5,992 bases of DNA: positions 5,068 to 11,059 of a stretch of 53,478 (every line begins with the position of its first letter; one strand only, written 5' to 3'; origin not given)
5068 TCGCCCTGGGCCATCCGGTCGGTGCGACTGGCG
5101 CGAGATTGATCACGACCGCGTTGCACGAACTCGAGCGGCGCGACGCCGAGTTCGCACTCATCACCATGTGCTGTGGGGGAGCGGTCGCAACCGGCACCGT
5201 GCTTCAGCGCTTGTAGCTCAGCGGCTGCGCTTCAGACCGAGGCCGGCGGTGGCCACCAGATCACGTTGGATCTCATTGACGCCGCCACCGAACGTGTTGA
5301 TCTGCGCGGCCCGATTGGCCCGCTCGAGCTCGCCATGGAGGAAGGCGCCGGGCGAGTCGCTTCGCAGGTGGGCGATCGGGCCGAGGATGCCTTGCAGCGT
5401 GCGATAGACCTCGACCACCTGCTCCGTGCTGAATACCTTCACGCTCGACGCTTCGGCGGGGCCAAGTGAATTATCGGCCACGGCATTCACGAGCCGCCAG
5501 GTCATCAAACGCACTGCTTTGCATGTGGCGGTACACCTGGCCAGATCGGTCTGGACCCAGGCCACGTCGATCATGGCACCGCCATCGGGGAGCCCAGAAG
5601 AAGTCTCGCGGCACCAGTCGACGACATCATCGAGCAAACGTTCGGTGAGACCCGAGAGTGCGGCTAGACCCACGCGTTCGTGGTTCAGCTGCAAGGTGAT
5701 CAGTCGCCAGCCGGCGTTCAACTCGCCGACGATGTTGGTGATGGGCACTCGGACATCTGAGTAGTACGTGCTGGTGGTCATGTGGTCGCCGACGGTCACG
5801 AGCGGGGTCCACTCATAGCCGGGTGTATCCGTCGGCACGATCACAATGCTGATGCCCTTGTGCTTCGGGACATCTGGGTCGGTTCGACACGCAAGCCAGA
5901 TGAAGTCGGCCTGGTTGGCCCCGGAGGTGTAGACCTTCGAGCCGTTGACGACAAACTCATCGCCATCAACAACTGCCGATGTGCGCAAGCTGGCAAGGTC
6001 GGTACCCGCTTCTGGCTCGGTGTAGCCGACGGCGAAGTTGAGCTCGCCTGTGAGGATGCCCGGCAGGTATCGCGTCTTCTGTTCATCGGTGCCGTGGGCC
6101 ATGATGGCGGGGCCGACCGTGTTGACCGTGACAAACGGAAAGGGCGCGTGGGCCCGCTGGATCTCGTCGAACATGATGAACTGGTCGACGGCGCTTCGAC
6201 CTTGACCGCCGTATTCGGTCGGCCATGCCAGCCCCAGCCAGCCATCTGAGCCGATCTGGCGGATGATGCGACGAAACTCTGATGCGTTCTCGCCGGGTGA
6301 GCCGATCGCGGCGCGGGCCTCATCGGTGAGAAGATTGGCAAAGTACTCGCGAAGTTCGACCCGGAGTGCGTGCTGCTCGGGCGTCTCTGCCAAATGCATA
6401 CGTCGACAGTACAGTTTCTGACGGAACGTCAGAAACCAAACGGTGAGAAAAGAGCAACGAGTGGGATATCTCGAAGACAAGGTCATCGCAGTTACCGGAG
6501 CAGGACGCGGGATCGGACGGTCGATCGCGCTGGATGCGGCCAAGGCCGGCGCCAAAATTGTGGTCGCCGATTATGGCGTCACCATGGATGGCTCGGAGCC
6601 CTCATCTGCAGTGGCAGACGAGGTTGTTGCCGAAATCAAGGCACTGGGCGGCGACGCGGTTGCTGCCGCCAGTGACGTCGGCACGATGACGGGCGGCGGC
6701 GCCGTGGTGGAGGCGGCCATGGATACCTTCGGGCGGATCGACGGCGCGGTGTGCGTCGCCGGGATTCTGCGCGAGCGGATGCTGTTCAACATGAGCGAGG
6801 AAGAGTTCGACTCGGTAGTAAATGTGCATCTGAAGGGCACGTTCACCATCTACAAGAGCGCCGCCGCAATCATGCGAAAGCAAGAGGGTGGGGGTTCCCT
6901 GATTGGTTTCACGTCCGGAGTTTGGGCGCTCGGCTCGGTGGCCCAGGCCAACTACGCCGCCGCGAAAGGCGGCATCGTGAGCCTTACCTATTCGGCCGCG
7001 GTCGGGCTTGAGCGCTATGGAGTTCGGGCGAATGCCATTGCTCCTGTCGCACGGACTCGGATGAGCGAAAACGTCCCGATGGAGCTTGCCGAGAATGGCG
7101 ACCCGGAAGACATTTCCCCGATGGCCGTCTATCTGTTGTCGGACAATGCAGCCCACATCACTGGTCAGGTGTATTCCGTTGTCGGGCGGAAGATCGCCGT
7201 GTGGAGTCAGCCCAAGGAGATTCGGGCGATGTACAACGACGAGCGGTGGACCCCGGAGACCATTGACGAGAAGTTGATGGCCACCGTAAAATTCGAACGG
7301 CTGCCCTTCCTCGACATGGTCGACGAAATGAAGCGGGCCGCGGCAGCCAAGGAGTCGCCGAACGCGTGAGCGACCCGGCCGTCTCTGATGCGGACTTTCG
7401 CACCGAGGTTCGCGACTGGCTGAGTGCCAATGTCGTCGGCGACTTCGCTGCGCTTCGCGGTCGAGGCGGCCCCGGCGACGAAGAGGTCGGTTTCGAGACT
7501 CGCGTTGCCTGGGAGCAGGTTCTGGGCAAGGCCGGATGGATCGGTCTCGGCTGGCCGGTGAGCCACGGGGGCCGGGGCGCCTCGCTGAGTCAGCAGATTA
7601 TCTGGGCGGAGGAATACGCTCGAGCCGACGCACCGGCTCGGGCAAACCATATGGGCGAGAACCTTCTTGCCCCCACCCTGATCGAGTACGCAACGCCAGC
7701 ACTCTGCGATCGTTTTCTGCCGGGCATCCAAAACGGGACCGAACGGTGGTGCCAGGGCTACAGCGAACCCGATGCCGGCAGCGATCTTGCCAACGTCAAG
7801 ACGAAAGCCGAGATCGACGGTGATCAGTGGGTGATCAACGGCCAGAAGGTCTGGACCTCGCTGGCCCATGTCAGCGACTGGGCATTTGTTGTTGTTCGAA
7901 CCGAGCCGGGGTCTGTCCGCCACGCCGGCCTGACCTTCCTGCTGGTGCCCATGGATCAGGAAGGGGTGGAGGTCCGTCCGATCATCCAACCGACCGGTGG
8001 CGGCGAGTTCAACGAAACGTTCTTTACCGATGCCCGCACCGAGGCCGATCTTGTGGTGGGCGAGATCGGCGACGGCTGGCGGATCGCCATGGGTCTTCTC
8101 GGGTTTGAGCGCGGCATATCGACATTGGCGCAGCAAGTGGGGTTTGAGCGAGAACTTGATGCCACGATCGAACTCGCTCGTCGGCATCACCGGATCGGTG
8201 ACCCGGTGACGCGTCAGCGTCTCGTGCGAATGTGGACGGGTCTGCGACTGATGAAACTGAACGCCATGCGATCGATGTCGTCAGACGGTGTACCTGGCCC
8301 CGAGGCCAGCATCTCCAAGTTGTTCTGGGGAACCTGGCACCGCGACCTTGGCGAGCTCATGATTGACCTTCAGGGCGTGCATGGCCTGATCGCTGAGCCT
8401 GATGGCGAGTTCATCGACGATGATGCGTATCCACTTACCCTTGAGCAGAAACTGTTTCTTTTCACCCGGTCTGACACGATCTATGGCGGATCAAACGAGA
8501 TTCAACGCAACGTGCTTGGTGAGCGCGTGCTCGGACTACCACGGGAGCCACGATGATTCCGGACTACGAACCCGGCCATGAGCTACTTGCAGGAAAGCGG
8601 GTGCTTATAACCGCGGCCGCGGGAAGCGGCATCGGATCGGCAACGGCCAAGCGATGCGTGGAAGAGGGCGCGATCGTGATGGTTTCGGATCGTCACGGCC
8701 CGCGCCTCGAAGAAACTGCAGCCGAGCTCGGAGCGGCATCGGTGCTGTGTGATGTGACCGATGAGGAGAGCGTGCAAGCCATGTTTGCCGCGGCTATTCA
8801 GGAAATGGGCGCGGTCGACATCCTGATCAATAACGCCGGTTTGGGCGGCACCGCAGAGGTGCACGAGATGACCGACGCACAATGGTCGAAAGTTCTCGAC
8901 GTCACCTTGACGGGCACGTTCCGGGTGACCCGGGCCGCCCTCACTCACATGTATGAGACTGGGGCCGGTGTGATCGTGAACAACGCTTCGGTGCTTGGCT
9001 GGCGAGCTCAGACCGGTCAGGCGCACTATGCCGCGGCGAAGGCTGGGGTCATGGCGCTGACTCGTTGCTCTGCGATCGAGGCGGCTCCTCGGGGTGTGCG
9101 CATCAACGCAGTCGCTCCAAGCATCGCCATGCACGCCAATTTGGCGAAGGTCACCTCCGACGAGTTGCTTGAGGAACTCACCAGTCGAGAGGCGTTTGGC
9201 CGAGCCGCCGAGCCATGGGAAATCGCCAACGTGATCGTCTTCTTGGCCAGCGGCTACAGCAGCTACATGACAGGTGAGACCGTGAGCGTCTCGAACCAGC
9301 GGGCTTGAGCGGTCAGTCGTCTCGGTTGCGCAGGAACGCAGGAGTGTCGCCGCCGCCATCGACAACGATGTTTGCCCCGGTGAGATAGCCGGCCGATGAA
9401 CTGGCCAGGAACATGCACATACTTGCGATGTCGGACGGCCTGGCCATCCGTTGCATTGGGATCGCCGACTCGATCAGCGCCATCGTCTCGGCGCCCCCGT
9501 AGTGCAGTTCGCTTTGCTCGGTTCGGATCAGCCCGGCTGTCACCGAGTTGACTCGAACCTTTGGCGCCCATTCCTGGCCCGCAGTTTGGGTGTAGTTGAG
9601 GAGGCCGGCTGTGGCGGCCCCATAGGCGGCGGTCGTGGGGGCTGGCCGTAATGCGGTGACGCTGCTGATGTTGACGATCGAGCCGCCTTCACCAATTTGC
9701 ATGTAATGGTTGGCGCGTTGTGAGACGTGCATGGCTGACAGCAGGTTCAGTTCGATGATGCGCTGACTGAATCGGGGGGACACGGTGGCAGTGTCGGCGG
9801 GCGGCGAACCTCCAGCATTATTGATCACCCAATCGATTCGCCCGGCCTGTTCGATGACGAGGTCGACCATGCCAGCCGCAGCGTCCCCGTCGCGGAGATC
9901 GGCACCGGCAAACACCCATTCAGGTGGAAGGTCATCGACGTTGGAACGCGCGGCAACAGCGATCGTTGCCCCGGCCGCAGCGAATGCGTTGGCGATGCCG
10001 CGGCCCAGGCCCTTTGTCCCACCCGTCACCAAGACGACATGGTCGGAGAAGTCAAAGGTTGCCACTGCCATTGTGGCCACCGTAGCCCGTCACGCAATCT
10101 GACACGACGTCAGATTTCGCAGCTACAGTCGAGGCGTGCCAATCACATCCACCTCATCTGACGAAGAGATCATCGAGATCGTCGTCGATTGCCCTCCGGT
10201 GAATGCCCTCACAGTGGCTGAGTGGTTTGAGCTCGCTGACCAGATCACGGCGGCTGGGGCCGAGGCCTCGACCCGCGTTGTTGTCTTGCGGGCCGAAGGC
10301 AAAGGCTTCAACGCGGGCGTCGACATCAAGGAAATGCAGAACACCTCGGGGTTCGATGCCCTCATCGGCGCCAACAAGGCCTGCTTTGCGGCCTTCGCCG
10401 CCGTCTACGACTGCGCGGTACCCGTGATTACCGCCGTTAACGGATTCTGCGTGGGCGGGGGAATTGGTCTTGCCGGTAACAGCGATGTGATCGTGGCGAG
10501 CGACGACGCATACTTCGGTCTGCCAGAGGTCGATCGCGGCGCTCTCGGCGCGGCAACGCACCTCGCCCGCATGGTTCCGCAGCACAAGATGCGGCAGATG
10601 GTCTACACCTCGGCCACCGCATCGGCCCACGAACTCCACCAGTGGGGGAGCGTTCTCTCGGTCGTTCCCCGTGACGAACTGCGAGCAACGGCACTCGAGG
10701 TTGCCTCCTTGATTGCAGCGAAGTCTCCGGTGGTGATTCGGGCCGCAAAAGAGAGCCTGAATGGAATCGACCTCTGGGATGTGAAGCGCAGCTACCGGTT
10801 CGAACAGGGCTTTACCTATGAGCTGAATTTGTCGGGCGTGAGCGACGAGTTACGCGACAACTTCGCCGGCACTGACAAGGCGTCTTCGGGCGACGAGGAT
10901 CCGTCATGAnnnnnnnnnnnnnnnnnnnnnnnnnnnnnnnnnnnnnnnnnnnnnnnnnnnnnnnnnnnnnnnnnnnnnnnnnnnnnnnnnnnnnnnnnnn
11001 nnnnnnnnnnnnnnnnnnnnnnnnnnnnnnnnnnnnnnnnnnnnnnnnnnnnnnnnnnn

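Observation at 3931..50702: A 17-bp dyad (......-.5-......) occupies every promoter gap across ~47 kb: one very large putative regulon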

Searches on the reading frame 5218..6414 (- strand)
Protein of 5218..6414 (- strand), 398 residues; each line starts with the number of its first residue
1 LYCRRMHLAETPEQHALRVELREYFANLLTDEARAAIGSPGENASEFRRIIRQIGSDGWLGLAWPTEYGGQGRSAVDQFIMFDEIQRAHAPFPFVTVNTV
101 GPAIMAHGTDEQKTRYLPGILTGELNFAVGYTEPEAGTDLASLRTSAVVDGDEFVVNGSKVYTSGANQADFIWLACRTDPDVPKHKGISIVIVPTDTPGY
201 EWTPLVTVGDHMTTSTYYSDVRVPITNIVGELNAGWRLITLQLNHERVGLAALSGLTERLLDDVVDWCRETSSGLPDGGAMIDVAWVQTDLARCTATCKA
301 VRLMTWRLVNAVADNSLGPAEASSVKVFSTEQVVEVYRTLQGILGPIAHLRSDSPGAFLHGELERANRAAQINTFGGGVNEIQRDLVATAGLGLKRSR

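Call 7: search_protein_families(library=pfam, proteins=[window:5218-6414:-])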
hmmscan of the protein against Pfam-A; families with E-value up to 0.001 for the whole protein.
window:5218-6414:- (398 aa): 3 families
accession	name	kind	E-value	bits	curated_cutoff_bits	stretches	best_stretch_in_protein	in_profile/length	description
PF00441.29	Acyl-CoA_dh_1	-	5.6e-25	88.7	22.4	1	233-390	1-148/150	Acyl-CoA dehydrogenase, C-terminal domain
PF02771.21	Acyl-CoA_dh_N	-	7e-23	81.6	22.9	1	11-124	1-113/113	Acyl-CoA dehydrogenase, N-terminal domain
PF02770.24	Acyl-CoA_dh_M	-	4.9e-18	65.5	33.3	1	128-211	1-85/97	Acyl-CoA dehydrogenase, middle domain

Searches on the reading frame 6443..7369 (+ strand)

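Call 7: search_protein_families(library=pfam, proteins=[window:6443-7369:+])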
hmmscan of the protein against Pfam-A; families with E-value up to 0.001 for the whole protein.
window:6443-7369:+ (308 aa): 3 families
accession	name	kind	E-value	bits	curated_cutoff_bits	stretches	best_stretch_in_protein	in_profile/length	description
PF13561.12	adh_short_C2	-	7.5e-34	117.8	27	1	19-246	1-231/236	Enoyl-(Acyl carrier protein) reductase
PF00106.31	adh_short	-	7.9e-32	110.8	26.6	1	13-210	1-189/195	short chain dehydrogenase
PF08659.16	KR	-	1e-12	48.8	22.6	1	16-175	4-153/180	KR domain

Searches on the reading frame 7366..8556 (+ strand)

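Call 7: search_protein_families(library=pfam, proteins=[window:7366-8556:+])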
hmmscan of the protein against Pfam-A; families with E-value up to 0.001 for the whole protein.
window:7366-8556:+ (396 aa): 3 families
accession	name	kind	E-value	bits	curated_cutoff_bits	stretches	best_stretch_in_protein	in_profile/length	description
PF02770.24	Acyl-CoA_dh_M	-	2.7e-22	79.2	33.3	1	129-219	1-93/97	Acyl-CoA dehydrogenase, middle domain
PF00441.29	Acyl-CoA_dh_1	-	2.2e-21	77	22.4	1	235-389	1-150/150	Acyl-CoA dehydrogenase, C-terminal domain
PF02771.21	Acyl-CoA_dh_N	-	6.7e-13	49.4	22.9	1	11-124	7-112/113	Acyl-CoA dehydrogenase, N-terminal domain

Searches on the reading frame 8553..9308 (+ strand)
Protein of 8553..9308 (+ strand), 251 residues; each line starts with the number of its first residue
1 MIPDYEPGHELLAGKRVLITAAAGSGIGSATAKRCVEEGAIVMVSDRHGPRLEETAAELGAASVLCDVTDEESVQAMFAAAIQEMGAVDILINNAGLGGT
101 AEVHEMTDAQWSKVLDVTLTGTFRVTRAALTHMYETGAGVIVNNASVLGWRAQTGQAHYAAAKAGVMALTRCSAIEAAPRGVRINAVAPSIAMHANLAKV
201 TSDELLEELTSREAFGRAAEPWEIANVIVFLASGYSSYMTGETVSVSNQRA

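Call 7: search_protein_families(library=pfam, proteins=[window:8553-9308:+])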
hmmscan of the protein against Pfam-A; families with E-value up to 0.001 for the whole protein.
window:8553-9308:+ (251 aa): 3 families
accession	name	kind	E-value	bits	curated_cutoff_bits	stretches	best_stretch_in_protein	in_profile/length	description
PF13561.12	adh_short_C2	-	5e-57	193.6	27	1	22-246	3-231/236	Enoyl-(Acyl carrier protein) reductase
PF00106.31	adh_short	-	2.9e-50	170.9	26.6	1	15-197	1-187/195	short chain dehydrogenase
PF08659.16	KR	-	1.2e-12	48.5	22.6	1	18-171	4-161/180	KR domain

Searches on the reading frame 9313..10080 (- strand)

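Call 7: search_protein_families(library=pfam, proteins=[window:9313-10080:-])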
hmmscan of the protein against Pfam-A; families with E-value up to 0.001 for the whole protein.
window:9313-10080:- (255 aa): 3 families
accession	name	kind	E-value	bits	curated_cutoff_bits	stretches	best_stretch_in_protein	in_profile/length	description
PF13561.12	adh_short_C2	-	4.2e-49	167.7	27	1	23-243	6-234/236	Enoyl-(Acyl carrier protein) reductase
PF00106.31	adh_short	-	2.4e-38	132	26.6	1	15-189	2-186/195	short chain dehydrogenase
PF23441.1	SDR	-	2.9e-07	30.6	27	1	74-196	83-205/258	SDR-like rossmann domain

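Call 27: search_protein_families(library=ncbifam, proteins=[window:9313-10080:-], max_evalue=0.00001)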
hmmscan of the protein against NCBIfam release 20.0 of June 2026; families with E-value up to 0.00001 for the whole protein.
window:9313-10080:- (255 aa): 215 families (the best 25 are shown)
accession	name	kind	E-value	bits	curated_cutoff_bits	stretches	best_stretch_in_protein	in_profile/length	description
NF005893.0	PRK07856.1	equivalog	1.3e-98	329.3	255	1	8-252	4-249/255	SDR family oxidoreductase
NF005559.1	PRK07231.1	subfamily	1.2e-54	185.4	215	1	11-243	2-246/249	glucose 1-dehydrogenase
NF005873.0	PRK07814.1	equivalog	1.7e-46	158.8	346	1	6-247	3-254/263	SDR family oxidoreductase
NF052558.1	MBtsdlDhBudC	equivalog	3.5e-44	151.2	270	1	11-243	1-240/250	meso-2,3-butanediol dehydrogenase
NF005067.0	PRK06484.1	equivalog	4.6e-44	150.8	713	1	13-244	9-251/524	short chain dehydrogenase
NF005095.0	PRK06523.1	subfamily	7.5e-44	150.2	231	1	9-243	6-256/261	oxidoreductase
NF009468.0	PRK12826.1-4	equivalog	3.3e-43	148.2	318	1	10-245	4-248/256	SDR family oxidoreductase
NF009466.0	PRK12826.1-2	subfamily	3.8e-42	144.5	222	1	14-245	4-245/248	3-oxoacyl-ACP reductase FabG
TIGR01830.1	3oxo_ACP_reduc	equivalog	5e-41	141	297.75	1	16-243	1-237/239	3-oxoacyl-[acyl-carrier-protein] reductase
NF005752.0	PRK07576.1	subfamily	5.6e-41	140.6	321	1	7-244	3-250/271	SDR family oxidoreductase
NF004202.0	PRK05653.2-2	equivalog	1.4e-40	139.5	333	1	12-245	6-248/259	3-oxoacyl-ACP reductase FabG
NF005309.0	PRK06841.1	subfamily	2.2e-40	138.8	286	1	7-243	9-251/255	GolD/DthD family dehydrogenase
NF005753.0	PRK07577.1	equivalog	1.3e-38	132.9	310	1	12-245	2-233/237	SDR family oxidoreductase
NF006070.0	PRK08213.1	subfamily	1.5e-38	132.9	279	1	7-243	6-255/259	gluconate 5-dehydrogenase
NF006693.0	PRK09242.1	equivalog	2.5e-38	131.7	328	1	9-243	6-252/258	SDR family oxidoreductase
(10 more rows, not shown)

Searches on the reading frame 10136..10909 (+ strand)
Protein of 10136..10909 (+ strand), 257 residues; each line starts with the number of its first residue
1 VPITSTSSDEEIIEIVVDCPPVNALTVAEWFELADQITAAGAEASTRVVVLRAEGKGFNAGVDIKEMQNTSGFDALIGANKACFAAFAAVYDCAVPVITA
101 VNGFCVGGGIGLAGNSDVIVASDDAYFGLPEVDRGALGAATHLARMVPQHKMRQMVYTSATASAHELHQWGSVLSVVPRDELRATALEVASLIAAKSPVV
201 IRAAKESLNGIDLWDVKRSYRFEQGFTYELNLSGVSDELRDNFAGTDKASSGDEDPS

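Call 8: search_protein_families(library=pfam, proteins=[window:10136-10909:+])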
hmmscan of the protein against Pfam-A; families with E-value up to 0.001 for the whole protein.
window:10136-10909:+ (257 aa): 2 families
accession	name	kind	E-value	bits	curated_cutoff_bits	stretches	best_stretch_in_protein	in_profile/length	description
PF00378.25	ECH_1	-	1.4e-39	136.4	27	1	10-209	4-206/251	Enoyl-CoA hydratase/isomerase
PF16113.10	ECH_2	-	1.8e-17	64.3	27.2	1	22-193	12-188/335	Enoyl-CoA hydratase/isomerase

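Call 27: search_protein_families(library=ncbifam, proteins=[window:10136-10909:+], max_evalue=0.00001)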
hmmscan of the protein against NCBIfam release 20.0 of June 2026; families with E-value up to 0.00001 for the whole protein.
window:10136-10909:+ (257 aa): 72 families (the best 25 are shown)
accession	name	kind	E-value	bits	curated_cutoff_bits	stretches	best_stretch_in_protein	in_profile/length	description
NF005925.0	PRK07938.1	equivalog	3.8e-126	419.6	260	1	1-250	1-250/252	enoyl-CoA hydratase family protein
NF005073.0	PRK06495.1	subfamily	1.4e-57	194.9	296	1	6-243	8-246/257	enoyl-CoA hydratase/isomerase family protein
NF051848.1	EnCoAHydtEchA19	equivalog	2e-35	122.6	400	1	23-225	22-229/258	enoyl-CoA hydratase EchA19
NF007239.0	PRK09674.1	equivalog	5.5e-35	121.1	371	1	18-223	20-226/257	2,3-dehydroadipyl-CoA hydratase PaaF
NF005803.0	PRK07658.1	equivalog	4.7e-34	118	313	1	5-211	5-214/257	enoyl-CoA hydratase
NF006007.0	PRK08138.1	subfamily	6.3e-32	111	355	1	8-208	14-215/261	enoyl-CoA hydratase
NF006008.0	PRK08139.1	equivalog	1.1e-31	110.4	313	1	5-221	14-233/266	enoyl-CoA hydratase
NF004794.0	PRK06142.1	equivalog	2.1e-31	109.6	308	1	9-212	13-231/273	crotonase/enoyl-CoA hydratase family protein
NF004796.0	PRK06144.1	subfamily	5.4e-31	108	272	1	7-211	13-223/262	enoyl-CoA hydratase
NF004781.0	PRK06127.1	subfamily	1e-30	107.3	291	1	15-211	24-226/269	enoyl-CoA hydratase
NF002936.2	PRK03580.1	equivalog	2.1e-30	105.9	500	1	9-223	10-226/261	crotonobetainyl-CoA hydratase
NF004840.0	PRK06190.1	equivalog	3.5e-30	105.5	253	1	15-244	17-249/260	enoyl-CoA hydratase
NF004517.0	PRK05862.1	equivalog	4.8e-30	104.9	396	1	22-210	25-213/257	enoyl-CoA hydratase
NF006013.0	PRK08150.1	subfamily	5.3e-29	101.3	232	1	7-209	11-214/259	crotonase/enoyl-CoA hydratase family protein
NF005802.0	PRK07657.1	equivalog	1.3e-28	100.2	363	1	9-224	11-230/260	enoyl-CoA hydratase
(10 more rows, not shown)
